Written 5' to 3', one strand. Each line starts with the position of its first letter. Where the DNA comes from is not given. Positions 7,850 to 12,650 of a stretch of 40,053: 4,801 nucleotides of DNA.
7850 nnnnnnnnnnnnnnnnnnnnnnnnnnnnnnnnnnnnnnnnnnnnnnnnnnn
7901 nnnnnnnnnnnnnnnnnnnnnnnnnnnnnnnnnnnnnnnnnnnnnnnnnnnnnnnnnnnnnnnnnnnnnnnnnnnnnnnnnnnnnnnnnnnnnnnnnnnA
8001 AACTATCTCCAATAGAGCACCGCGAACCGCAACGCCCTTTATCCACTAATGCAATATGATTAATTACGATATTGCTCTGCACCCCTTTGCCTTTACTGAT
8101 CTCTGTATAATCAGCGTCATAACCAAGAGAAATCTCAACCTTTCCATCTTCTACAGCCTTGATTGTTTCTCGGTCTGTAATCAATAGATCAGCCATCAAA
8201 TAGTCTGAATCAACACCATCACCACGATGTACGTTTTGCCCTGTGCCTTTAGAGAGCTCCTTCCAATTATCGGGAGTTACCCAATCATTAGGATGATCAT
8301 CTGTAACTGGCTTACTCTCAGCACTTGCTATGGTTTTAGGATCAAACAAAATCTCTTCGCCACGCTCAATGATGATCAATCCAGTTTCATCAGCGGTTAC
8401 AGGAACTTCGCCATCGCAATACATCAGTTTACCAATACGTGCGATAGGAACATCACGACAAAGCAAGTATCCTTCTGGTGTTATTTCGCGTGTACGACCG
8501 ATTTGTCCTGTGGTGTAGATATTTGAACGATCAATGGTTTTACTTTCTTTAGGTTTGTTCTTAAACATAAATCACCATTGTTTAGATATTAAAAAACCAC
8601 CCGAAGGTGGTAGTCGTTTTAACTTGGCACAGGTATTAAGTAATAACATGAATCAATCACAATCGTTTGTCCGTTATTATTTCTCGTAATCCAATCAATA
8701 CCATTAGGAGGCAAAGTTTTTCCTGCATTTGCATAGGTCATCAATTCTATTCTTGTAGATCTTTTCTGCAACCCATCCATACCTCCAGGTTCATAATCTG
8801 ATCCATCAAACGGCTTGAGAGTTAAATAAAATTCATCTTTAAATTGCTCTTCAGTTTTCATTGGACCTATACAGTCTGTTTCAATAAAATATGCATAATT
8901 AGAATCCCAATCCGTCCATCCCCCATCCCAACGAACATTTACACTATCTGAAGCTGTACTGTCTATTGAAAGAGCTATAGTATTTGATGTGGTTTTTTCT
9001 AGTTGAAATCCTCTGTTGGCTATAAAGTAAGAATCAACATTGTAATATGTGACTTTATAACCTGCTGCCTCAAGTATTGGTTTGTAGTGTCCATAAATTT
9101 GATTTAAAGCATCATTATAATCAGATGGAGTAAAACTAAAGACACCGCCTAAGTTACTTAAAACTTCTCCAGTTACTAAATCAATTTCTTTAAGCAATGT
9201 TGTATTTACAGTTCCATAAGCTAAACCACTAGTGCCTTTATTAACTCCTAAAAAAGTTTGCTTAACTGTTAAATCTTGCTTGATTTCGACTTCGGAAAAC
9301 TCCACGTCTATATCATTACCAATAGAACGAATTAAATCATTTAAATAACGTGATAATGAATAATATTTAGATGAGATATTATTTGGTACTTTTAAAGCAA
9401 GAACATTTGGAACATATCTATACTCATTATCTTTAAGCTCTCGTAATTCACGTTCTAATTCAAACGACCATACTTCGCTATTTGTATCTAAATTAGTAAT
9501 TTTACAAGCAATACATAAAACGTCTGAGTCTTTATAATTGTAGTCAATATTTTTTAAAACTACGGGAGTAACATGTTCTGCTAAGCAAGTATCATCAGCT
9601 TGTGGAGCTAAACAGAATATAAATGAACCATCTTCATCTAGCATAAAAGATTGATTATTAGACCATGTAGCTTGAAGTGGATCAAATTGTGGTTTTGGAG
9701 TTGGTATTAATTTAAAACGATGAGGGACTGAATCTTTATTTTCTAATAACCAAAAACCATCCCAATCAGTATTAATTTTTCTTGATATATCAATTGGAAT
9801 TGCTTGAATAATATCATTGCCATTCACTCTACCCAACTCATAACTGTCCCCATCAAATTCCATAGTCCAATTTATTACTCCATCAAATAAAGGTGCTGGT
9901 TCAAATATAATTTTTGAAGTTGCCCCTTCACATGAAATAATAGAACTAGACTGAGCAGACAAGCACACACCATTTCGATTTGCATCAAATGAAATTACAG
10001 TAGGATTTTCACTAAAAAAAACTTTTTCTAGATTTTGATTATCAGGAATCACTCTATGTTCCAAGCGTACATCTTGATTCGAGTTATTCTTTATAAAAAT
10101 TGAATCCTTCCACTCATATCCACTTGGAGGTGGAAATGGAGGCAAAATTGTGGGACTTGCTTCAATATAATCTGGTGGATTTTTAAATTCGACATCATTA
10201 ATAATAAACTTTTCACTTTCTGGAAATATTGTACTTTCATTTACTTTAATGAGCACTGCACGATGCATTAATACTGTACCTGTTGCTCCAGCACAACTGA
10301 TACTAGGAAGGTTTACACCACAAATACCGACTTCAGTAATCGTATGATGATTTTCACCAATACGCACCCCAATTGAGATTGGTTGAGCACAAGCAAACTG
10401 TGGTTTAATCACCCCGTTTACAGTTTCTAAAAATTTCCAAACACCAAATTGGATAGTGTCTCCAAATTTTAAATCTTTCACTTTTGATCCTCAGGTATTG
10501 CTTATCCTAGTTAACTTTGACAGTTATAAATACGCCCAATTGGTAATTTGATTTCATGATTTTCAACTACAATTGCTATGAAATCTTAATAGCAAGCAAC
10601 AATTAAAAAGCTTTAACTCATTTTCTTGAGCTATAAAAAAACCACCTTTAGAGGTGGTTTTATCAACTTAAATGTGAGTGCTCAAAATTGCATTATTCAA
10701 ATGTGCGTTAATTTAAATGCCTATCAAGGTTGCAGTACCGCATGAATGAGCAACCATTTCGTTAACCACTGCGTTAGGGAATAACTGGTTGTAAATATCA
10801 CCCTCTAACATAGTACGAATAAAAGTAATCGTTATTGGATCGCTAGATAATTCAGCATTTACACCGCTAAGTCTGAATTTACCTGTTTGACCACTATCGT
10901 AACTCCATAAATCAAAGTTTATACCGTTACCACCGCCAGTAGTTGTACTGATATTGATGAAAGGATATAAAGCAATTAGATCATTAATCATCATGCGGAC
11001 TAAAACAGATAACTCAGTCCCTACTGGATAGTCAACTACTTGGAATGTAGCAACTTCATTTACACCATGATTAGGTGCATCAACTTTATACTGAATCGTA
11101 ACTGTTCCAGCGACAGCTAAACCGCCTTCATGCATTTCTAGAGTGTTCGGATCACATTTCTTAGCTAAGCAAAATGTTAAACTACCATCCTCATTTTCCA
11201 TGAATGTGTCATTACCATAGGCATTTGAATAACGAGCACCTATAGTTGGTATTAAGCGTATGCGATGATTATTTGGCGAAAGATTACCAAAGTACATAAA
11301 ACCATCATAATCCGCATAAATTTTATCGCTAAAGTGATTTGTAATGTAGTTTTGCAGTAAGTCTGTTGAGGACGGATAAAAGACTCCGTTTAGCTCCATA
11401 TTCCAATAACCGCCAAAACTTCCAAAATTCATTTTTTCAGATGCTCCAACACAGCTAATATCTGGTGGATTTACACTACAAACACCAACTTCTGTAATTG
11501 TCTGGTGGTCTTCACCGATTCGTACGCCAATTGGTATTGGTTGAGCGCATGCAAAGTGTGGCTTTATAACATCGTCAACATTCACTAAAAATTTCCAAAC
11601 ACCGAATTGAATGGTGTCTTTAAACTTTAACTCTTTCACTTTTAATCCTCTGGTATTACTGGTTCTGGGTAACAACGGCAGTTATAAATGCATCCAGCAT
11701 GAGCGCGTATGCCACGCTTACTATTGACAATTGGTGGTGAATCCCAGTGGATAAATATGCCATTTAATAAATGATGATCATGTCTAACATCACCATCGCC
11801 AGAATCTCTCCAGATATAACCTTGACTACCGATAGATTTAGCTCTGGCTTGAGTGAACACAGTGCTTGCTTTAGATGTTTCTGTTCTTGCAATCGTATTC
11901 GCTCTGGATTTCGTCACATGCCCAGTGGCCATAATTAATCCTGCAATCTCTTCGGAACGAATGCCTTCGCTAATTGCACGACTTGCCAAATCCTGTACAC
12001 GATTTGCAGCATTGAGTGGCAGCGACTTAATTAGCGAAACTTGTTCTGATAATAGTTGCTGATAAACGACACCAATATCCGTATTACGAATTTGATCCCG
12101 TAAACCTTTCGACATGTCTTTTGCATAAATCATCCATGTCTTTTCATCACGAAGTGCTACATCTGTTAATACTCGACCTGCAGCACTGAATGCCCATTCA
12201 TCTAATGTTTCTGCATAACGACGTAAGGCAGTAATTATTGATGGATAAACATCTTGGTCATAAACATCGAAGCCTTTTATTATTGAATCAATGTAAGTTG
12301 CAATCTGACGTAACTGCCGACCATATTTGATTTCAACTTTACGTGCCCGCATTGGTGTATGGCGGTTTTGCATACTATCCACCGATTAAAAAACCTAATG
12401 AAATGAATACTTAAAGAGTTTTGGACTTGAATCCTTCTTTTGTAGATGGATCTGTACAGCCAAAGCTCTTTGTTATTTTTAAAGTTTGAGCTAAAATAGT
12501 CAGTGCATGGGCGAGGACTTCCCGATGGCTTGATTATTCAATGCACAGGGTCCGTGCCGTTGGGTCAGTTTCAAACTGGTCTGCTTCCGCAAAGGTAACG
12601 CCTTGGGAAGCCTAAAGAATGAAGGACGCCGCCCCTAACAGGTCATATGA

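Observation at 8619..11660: Two AT-rich paralogous genes with a shared ~70-aa N-terminal domain inserted in the head-morphogenesis module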

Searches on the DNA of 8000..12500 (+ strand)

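Call 6: search_dna_similar(query=window:8000-12500:+, collection=phages, mode=near, max_rows=25)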
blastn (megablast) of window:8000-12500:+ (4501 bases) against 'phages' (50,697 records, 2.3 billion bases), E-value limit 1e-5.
No match.

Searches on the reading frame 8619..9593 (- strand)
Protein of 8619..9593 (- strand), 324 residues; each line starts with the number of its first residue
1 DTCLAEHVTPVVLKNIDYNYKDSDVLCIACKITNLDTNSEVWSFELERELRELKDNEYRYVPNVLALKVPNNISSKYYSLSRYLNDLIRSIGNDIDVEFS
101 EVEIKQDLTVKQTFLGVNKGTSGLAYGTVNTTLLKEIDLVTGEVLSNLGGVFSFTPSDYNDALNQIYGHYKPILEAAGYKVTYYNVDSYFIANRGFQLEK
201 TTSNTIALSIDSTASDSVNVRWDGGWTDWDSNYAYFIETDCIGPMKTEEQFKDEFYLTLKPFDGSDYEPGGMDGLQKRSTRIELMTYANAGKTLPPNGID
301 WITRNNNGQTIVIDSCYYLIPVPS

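Call 75: search_protein_families(library=ncbifam, proteins=[window:8619-9593:-], max_evalue=0.1)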
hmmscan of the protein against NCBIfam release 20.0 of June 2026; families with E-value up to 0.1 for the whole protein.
window:8619-9593:- (324 aa): 0 families

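Call 77: search_protein_families(library=pfam, proteins=[window:8619-9593:-], max_evalue=0.1)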
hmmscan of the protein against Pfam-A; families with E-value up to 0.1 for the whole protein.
window:8619-9593:- (324 aa): 0 families

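Call 90: search_solved_structures(query=window:8619-9593:-, max_evalue=1)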
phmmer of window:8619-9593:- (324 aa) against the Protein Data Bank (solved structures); distinct sequences matched with E-value up to 1: 2.
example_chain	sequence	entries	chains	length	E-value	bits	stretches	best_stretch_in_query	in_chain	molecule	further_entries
7r81_S2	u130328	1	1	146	0.61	12.2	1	43-95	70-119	40S ribosomal protein S17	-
7olc_SR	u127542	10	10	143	0.68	12.1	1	43-97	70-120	40S ribosomal protein S17-like protein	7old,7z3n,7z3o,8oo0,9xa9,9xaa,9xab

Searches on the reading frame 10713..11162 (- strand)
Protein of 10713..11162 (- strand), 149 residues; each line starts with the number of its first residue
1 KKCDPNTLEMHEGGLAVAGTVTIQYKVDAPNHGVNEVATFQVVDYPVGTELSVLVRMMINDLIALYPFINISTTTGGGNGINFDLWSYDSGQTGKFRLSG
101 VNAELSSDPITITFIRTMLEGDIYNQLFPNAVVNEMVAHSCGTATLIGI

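Call 91: search_solved_structures(query=window:10713-11162:-, max_evalue=1)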
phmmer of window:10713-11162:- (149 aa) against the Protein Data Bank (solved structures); distinct sequences matched with E-value up to 1: 0.

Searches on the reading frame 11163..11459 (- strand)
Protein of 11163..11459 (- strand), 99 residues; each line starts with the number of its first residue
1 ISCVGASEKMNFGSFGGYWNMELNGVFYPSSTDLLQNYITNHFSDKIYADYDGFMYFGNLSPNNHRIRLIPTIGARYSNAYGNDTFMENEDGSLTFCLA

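Call 33: find_homologous_proteins(query=A2, max_evalue=0.001)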
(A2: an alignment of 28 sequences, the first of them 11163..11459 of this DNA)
Query A2 (28 sequences) (99 aa, profile of the alignment): 1 proteins with E <= 0.001 among 341 candidates.
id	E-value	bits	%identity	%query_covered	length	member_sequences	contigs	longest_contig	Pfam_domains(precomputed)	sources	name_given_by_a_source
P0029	4.8e-6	45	27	15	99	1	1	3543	-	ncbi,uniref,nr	ncbi:MAG: hypothetical protein GAK29_05044 [Acinetobacter bereziniae]|uniref:Uncharacterized protein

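Call 88: search_solved_structures(query=A2, max_evalue=1)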
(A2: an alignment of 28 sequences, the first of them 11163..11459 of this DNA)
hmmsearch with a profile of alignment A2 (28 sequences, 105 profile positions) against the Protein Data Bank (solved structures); distinct sequences matched with E-value up to 1: 0.

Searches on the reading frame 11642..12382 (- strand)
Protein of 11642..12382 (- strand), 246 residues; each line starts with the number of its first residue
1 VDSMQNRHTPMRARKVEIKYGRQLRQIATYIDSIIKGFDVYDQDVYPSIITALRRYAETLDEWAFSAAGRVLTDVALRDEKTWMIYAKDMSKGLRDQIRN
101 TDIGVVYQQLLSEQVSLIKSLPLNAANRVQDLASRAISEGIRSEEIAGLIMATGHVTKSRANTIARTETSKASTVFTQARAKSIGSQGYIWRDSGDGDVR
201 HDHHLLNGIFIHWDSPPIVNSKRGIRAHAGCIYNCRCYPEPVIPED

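Call 4: search_protein_families(library=pfam, proteins=[window:11642-12382:-], max_evalue=0.01)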
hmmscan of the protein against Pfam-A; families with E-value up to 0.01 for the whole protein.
window:11642-12382:- (246 aa): 1 family
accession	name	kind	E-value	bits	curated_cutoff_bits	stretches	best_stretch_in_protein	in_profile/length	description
PF04233.19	Phage_Mu_F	-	2.4e-14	54.5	29.6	1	128-237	2-109/112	Phage Mu protein F like protein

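Call 5: search_protein_families(library=phrogs, proteins=[window:11642-12382:-], max_evalue=0.01)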
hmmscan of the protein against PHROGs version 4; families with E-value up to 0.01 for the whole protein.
window:11642-12382:- (246 aa): 12 families
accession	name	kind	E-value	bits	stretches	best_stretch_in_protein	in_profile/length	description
phrog_324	-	head and packaging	5.3e-69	234.8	1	5-245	67-320/624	head morphogenesis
phrog_4529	-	head and packaging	5.6e-26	92.9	1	107-245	151-290/533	minor head protein and DNA pilot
phrog_15127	-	head and packaging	1.3e-19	71.2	1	111-235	115-244/602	head protein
phrog_595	-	head and packaging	4.2e-17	63.7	1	96-246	159-301/513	head maturation protease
phrog_2468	-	head and packaging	2.1e-15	58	1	116-245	139-275/303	head morphogenesis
phrog_6577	-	unknown function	4.4e-08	32.9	1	117-244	107-231/1066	-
phrog_3517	-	head and packaging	4.5e-08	33.8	1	155-244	229-330/371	head morphogenesis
phrog_29840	-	unknown function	2.9e-07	31.5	1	164-243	5-88/121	-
phrog_2662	-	head and packaging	2.1e-05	24.3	1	116-237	578-703/717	portal protein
phrog_115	-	head and packaging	0.00019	21.7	1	126-213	207-290/665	minor head protein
phrog_758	-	head and packaging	0.0014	19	1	123-172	172-221/326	head morphogenesis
phrog_19443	-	head and packaging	0.0019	17.7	1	126-209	169-250/579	minor head protein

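Call 59: search_dna_similar(query=window:11642-12382:-, collection=phages, mode=protein, max_evalue=1e-10, max_rows=30, rows=spread)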
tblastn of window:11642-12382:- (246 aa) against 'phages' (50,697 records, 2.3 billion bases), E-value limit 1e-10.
Records with a match: 336; places in all: 336; records where one place covers at least 80% of the query: 107.
Best place of each record, by identity: 60-80% 6; <60% 330.
By first word of the organism name: Vibrio 199; Klebsiella 50; Acinetobacter 10; Bordetella 9; Burkholderia 7; Escherichia 7; Pantoea 4; Hafnia 3; Campylobacter 3; Proteus 3; and 27 more.
By host as written in the record: - 202; Klebsiella pneumoniae 24; Bordetella avium 9; Vibrio cyclitrophicus 5; Acinetobacter baumannii 4; Escherichia coli 4; Hafnia paralvei 3; Vibrio cholerae 3; and 58 more.
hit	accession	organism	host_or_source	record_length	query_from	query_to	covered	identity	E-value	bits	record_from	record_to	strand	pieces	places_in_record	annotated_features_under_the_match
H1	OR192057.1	Acinetobacter phage A785.1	Acinetobacter baumannii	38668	1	244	99%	64.8%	4e-103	333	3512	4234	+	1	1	hypothetical protein (x2)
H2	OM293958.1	Bordetella phage vB_BaM-IFTN9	Bordetella avium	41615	5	245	98%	45.5%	2e-62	216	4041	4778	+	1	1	minor capsid protein | portal protein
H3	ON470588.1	Escherichia phage vB_EcoM-611R5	Escherichia coli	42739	6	244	97%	42.1%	9e-54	191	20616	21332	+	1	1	head morphogenesis protein | hypothetical protein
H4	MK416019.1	Klebsiella phage ST11-VIM1phi8.3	Klebsiella pneumoniae ST11-VIM1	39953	10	245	96%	37.7%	6e-45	166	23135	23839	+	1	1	hypothetical protein (x2)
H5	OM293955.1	Bordetella phage vB_BaM-IFTN6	Bordetella avium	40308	19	243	91%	30.8%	1e-16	84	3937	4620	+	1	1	minor capsid protein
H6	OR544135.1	Pasteurella phage Pmp4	Pasteurella multocida Past30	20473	7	243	96%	27.4%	1e-14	79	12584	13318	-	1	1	head protein | portal protein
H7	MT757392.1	Klebsiella phage vB_KleM_KB2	Klebsiella pneumoniae 0915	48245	13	242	93%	27.7%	7e-13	73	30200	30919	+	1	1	head morphogenesis protein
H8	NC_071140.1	Escherichia phage ZCEC13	Escherichia sp.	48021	13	242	93%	27.3%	6e-13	74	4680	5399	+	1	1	head protein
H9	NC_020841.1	Psychrobacter phage pOW20-A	Psychrobacter sp. OW20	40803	53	243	78%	32.5%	2e-15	81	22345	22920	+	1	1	head morphogenesis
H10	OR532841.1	Klebsiella phage RCIP0047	Klebsiella pneumoniae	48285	13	242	93%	26.2%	3e-11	69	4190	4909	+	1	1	hypothetical protein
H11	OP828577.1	Plectonema phage Lbo240-yong2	Leptolyngya boryana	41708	49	243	79%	28.0%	6e-14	76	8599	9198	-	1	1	head morphogenesis protein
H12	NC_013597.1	Aggregatibacter phage S1249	Aggregatibacter actinomycetemcomitans ...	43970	98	235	56%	31.7%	8e-13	73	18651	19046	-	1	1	head protein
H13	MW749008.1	Hafnia phage vB_HpaM_Meifeng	Hafnia paralvei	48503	111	241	53%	32.8%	6e-12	71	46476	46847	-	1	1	putative minor capsid protein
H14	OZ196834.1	Vibrio phage 98E28-3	Seawater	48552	111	243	54%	31.9%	2e-11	69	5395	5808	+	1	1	head morphogenesis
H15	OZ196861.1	Vibrio phage 91E30-1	Seawater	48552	111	243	54%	31.9%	2e-11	69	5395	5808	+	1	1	head morphogenesis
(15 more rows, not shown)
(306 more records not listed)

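Call 61: get_annotated_region(hit=H1, flank=5000)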
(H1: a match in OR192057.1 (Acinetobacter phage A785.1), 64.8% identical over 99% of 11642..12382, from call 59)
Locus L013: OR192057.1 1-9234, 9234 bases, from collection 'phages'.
description: Acinetobacter phage A785.1, complete genome.
organism: Acinetobacter phage A785.1 (NCBI taxid 3061993)
taxonomy: Viruses
host: Acinetobacter baumannii; source: -; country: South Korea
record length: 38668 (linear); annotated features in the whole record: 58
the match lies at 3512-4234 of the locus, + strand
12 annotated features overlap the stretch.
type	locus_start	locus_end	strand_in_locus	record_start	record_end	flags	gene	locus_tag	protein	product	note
CDS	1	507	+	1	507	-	-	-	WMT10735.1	hypothetical protein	label: hypothetical protein CDS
CDS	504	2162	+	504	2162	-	-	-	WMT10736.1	terminase large subunit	label: terminase large subunit CDS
CDS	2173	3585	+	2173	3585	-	-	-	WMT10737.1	hypothetical protein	label: hypothetical protein CDS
CDS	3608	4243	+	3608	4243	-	-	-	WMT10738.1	hypothetical protein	label: hypothetical protein CDS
CDS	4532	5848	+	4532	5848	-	-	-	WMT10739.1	hypothetical protein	label: hypothetical protein CDS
CDS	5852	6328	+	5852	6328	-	-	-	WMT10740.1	hypothetical protein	label: hypothetical protein CDS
CDS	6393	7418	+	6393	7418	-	-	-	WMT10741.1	hypothetical protein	label: hypothetical protein CDS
CDS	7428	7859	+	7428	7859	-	-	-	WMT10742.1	hypothetical protein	label: hypothetical protein CDS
CDS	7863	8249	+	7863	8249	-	-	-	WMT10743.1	hypothetical protein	label: hypothetical protein CDS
CDS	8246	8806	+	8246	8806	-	-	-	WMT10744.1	hypothetical protein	label: hypothetical protein CDS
CDS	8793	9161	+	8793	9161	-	-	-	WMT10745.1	hypothetical protein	label: hypothetical protein CDS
CDS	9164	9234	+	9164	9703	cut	-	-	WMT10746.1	hypothetical protein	label: hypothetical protein CDS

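Call 62: get_annotated_region(hit=H2, flank=4000)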
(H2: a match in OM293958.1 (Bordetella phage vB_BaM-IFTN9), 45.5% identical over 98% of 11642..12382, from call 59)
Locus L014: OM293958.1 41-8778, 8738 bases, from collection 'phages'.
description: Bordetella phage vB_BaM-IFTN9, complete genome.
organism: Bordetella phage vB_BaM-IFTN9 (NCBI taxid 2928725)
taxonomy: Viruses; Duplodnaviria; Heunggongvirae; Uroviricota; Caudoviricetes
host: Bordetella avium; source: prophage isolated from B. avium strain X590/1a after induction with Mitomycin C; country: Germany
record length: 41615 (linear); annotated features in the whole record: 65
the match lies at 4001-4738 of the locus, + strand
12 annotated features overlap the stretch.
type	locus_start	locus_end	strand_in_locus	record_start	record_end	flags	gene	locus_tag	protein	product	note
CDS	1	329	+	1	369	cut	-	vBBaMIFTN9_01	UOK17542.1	hypothetical protein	-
CDS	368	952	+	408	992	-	-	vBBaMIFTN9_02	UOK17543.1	terminase small subunit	-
CDS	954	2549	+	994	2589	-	-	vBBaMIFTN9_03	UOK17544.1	terminase large subunit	-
CDS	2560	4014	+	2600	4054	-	-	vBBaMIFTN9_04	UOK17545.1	portal protein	-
CDS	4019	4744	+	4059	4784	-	-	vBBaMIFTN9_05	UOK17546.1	minor capsid protein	-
CDS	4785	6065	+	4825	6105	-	-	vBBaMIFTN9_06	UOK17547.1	hypothetical protein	-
CDS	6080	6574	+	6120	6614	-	-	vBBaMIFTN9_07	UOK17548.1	hypothetical protein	-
CDS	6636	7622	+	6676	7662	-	-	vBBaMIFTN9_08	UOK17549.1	hypothetical protein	-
CDS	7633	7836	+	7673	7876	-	-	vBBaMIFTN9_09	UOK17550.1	hypothetical protein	-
CDS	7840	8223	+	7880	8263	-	-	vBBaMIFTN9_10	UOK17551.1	hypothetical protein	-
CDS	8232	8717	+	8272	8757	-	-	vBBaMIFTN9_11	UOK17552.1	hypothetical protein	-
CDS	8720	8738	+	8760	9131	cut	-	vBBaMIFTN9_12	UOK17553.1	hypothetical protein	-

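Call 63: get_annotated_region(hit=H3, flank=4000)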
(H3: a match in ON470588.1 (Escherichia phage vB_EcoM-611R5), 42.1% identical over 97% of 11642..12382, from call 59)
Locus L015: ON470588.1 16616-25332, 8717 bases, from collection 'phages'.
description: Escherichia phage vB_EcoM-611R5, complete genome.
organism: Escherichia phage vB_EcoM-611R5 (NCBI taxid 2946083)
taxonomy: Viruses; Duplodnaviria; Heunggongvirae; Uroviricota; Caudoviricetes
host: Escherichia coli; source: -; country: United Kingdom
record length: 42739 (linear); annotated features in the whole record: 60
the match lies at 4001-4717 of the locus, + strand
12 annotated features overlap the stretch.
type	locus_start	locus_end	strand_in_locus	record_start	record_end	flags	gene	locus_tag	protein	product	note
CDS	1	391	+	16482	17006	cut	-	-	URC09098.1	endopeptidase Rz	-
CDS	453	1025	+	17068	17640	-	-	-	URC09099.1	terminase small subunit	-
CDS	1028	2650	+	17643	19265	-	-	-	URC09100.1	terminase large subunit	-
CDS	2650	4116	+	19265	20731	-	-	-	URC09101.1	hypothetical protein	-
CDS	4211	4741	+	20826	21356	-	-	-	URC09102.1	head morphogenesis protein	-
CDS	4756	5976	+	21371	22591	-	-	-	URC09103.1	hypothetical protein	-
CDS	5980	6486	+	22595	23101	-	-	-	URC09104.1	hypothetical protein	-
CDS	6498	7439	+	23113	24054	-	-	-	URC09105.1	hypothetical protein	IS, phage, Tn; Transposon-related functions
CDS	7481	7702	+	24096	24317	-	-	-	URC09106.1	hypothetical protein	IS, phage, Tn; Transposon-related functions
CDS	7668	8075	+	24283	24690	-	-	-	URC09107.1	hypothetical protein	-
CDS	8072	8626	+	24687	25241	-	-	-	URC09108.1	hypothetical protein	-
CDS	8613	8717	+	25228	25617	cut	-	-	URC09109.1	hypothetical protein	-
